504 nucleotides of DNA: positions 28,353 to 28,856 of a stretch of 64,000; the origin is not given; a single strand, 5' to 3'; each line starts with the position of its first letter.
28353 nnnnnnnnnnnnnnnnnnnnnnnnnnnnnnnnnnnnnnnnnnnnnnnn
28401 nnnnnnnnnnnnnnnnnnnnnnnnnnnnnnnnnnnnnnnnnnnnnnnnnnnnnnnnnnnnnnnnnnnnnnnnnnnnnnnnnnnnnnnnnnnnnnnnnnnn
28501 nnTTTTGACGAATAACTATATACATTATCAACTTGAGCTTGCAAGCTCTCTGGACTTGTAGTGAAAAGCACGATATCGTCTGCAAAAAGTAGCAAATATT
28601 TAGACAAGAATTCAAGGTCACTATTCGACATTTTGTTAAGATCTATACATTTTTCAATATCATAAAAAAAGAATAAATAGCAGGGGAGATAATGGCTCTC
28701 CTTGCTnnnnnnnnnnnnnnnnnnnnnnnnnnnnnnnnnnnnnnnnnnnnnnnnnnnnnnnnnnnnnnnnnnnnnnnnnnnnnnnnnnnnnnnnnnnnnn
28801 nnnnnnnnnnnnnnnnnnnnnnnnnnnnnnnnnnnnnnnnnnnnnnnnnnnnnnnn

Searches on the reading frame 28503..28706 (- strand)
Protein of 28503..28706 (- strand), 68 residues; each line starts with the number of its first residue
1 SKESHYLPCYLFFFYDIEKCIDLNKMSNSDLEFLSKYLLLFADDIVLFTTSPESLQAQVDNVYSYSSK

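Call 61: search_protein_families(library=pfam, proteins=[window:28503-28706:-], max_evalue=0.01)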
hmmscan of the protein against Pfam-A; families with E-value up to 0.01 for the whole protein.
window:28503-28706:- (68 aa): 1 family
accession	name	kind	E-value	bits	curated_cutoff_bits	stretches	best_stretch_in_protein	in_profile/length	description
PF00078.32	RVT_1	-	0.0019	18.4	29.6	1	30-65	145-176/205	Reverse transcriptase (RNA-dependent DNA polymerase)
